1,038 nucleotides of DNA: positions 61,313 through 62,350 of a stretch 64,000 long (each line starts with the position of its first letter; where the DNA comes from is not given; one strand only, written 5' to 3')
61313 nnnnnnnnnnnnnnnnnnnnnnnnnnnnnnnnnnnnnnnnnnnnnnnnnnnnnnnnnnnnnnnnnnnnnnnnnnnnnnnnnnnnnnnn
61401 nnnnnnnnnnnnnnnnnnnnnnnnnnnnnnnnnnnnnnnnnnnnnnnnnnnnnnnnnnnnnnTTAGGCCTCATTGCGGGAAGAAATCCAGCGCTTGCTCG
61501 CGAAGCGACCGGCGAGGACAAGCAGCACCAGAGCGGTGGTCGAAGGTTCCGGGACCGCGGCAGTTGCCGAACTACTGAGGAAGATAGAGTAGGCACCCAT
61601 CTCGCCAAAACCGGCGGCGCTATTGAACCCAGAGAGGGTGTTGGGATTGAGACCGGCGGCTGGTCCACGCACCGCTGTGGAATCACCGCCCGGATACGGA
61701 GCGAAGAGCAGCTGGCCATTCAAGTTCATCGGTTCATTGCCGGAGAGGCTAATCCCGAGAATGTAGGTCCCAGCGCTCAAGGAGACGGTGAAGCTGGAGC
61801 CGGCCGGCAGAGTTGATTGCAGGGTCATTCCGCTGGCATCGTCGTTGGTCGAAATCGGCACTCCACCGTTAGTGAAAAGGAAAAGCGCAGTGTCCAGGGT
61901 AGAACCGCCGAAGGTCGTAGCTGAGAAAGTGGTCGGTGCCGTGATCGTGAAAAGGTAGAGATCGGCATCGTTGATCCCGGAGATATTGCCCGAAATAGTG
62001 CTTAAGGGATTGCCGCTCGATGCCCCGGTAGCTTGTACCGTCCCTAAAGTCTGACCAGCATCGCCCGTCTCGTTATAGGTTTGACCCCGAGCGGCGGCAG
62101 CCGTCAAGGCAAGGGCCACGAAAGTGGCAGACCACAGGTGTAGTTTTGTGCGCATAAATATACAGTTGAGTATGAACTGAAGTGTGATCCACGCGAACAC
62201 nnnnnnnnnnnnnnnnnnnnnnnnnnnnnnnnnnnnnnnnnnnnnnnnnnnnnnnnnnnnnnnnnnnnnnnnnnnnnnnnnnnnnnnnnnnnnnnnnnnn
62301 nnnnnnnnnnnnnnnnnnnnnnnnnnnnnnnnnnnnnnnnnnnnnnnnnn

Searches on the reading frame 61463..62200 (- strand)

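Call 28: search_protein_families(library=pfam, proteins=[window:61463-62200:-], max_evalue=0.001)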
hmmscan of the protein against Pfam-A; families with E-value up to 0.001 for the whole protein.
window:61463-62200:- (245 aa): 1 family
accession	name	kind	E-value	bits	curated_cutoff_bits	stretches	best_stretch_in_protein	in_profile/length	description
PF04151.21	PPC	-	0.00046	21.4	25.9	1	78-150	1-68/70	Bacterial pre-peptidase C-terminal domain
